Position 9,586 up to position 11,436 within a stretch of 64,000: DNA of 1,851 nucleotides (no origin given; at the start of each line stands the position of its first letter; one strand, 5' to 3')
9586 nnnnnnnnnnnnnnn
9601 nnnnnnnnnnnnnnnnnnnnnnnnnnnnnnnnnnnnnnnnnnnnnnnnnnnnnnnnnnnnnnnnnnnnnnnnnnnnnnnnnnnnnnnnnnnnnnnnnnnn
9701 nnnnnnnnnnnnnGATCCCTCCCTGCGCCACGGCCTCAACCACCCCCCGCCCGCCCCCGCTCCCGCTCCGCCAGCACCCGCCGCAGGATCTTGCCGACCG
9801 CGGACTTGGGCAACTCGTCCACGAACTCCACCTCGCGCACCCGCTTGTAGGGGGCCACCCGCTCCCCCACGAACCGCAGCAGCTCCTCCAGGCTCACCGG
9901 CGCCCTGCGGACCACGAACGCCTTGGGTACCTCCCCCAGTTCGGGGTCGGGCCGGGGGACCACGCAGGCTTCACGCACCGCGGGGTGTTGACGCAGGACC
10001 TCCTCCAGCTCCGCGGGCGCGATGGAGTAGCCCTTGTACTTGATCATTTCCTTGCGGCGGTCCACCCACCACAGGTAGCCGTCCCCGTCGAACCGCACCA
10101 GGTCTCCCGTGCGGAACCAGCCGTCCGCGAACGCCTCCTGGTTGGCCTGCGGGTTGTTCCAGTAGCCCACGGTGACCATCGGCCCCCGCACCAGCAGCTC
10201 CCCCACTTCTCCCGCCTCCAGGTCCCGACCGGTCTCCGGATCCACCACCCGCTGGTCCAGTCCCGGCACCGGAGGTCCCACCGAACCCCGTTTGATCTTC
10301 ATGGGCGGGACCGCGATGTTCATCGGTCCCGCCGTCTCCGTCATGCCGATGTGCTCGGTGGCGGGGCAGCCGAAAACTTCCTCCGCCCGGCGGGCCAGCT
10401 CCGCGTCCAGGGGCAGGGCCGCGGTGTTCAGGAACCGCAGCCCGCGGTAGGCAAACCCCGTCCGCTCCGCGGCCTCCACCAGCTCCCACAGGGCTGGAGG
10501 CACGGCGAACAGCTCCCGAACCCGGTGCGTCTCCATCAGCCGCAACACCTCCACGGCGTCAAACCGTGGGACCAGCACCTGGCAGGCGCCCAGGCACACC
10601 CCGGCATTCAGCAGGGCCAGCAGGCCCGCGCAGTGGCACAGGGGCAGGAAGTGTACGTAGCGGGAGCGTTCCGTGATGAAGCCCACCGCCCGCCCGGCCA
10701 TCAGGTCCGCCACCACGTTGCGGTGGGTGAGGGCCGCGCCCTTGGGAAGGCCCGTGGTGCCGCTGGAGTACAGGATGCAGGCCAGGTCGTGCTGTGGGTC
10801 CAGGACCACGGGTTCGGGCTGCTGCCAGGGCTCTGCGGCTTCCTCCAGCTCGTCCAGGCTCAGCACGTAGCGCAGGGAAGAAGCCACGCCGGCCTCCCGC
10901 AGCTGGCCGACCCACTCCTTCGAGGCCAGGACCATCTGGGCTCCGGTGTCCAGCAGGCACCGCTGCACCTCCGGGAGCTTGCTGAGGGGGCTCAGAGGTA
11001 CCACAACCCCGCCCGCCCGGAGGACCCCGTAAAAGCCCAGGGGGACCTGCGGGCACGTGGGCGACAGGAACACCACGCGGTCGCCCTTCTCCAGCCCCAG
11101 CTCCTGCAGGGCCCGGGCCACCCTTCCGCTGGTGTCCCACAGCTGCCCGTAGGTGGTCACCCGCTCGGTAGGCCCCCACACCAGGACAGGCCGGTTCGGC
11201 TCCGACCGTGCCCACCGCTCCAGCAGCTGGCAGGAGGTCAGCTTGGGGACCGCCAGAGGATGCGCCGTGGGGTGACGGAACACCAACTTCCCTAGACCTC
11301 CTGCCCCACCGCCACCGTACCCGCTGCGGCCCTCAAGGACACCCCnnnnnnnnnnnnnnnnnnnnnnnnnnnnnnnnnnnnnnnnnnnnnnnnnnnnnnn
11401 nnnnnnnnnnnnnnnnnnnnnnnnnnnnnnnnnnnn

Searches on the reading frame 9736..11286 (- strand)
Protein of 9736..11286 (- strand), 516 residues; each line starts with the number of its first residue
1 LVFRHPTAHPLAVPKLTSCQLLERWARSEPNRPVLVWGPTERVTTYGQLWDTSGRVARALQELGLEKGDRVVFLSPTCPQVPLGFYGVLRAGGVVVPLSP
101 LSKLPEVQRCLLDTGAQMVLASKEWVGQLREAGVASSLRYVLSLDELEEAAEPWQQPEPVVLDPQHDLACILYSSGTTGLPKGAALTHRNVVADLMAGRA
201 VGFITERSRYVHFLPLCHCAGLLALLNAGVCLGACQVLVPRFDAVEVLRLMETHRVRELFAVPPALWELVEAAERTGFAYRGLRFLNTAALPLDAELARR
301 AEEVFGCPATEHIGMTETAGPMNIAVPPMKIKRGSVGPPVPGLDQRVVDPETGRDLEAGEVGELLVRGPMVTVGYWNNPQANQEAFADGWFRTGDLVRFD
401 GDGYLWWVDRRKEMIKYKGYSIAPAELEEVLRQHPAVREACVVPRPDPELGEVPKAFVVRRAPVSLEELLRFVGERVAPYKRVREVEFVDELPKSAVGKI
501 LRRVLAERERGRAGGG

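Call 4: search_protein_families(library=pfam, proteins=[window:9736-11286:-])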
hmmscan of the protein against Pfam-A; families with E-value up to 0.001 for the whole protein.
window:9736-11286:- (516 aa): 2 families
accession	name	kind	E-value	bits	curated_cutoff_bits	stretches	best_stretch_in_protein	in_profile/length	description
PF00501.34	AMP-binding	-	2.8e-86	290.2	29.9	1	22-376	1-384/384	AMP-binding enzyme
PF13193.12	AMP-binding_C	-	3.5e-20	73.2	24.5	1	426-499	1-76/76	AMP-binding enzyme C-terminal domain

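Call 7: search_protein_families(library=ncbifam, proteins=[window:9736-11286:-], max_evalue=1e-10)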
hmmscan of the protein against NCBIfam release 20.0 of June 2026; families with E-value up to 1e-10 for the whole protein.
window:9736-11286:- (516 aa): 104 families (the best 25 are shown)
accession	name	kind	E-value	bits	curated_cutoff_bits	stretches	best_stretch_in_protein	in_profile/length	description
NF004837.0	PRK06187.1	subfamily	1.3e-109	366.9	476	1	17-508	9-521/531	long-chain-fatty-acid--CoA ligase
NF006181.0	PRK08314.1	subfamily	2e-104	349.9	705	2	148-512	187-557/563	long-chain-fatty-acid--CoA ligase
NF004114.0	PRK05605.1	equivalog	7.2e-95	318.4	766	2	165-506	220-566/575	long-chain-fatty-acid--CoA ligase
NF004822.0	PRK06178.1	equivalog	2.3e-92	310.4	782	2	158-507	205-565/571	acyl-CoA synthetase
NF006182.0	PRK08316.1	subfamily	7.2e-89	298.6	663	1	19-508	14-516/523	fatty acyl-CoA synthetase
NF005702.0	PRK07514.1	subfamily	1.1e-85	287.9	558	1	36-509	22-500/506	malonyl-CoA synthase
NF005220.0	PRK06710.1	equivalog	7.6e-83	278.5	1116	2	160-510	200-554/563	long-chain-fatty-acid--CoA ligase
NF005307.0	PRK06839.1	equivalog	2.5e-80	270.5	748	1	22-510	8-494/496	o-succinylbenzoate--CoA ligase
NF005676.0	PRK07470.1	equivalog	5.5e-78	262.9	774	1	19-507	23-527/544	acyl-CoA synthetase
NF005463.0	PRK07059.1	subfamily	5.5e-78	262.7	869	2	165-507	203-554/557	long-chain-fatty-acid--CoA ligase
NF006523.0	PRK08974.1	equivalog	9.2e-78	261.7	884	2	165-512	205-556/561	long-chain-fatty-acid--CoA ligase FadD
NF005857.1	PRK07786.1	exception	2.2e-77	260.7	733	1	19-507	12-510/513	fatty-acid--CoA ligase FadD5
NF005801.1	PRK07656.1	equivalog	6.1e-75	252.8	657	1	20-505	5-499/500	FadD3 family acyl-CoA ligase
NF005858.0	PRK07787.1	subfamily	1.3e-74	251.4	575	1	41-506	24-469/471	acyl-CoA synthetase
NF004229.0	PRK05677.1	subfamily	2.8e-74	250.6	879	1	165-512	206-558/563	long-chain-fatty-acid--CoA ligase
TIGR02262.1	benz_CoA_lig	subfamily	6e-68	229.8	375.25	1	35-506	22-506/508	benzoate-CoA ligase family protein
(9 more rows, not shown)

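Call 40: search_solved_structures(query=window:9736-11286:-, max_evalue=1e-30)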
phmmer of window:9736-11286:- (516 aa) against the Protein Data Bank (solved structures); distinct sequences matched with E-value up to 1e-30: 111 (the best 60 are shown).
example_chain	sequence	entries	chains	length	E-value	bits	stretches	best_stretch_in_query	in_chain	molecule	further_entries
3g7s_A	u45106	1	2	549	4.8e-76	259.3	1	48-510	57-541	Long-chain-fatty-acid--CoA ligase (FadD-1)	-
3a9u_A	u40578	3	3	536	7.5e-75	255.4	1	22-509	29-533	4-coumarate--CoA ligase | 4-coumarate:CoA ligase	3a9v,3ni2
5bsw_A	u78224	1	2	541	3.6e-74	253.1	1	30-506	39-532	4-coumarate--CoA ligase 2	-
5u95_A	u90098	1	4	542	6.6e-74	252.3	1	30-506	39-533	4-coumarate--CoA ligase 2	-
5bsm_A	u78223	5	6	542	1.3e-73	251.4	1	30-506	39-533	4-coumarate--CoA ligase 2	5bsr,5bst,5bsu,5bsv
3tsy_A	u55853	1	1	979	2.9e-70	240.3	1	31-509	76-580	Fusion Protein 4-coumarate--CoA ligase 1, Resveratrol synthase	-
7kyd_A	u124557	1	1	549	1e-67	231.8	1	53-508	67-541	Long-chain fatty-acyl-CoA synthetase CG6178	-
8wev_A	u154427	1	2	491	7.6e-67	229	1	24-504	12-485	Feruloyl-CoA Synthetase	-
8weu_A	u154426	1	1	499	8e-67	228.9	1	24-505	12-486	Fatty-acyl-CoA synthase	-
8r2q_A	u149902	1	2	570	3.9e-66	226.6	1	20-506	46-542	Probable fatty-acid-CoA ligase FadD5 (Fatty-acid-CoA synthetase) (Fatty-acid-CoA synthase)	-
4gxq_A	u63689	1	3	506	3.3e-64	220.3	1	42-508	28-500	Malonyl CoA synthetase, Benzoate-CoA ligase Chimeric protein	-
4fuq_A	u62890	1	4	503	1.4e-62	215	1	42-508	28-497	Malonyl CoA synthetase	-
5ie0_A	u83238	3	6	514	4.9e-62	213.1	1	20-507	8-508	Oxalate--CoA ligase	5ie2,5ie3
4gxr_A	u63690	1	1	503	6.9e-62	212.6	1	42-508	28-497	Malonyl CoA synthetase, Benzoate-CoA ligase Chimeric protein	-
4fut_A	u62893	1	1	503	9.2e-62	212.2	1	42-508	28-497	Malonyl CoA synthetase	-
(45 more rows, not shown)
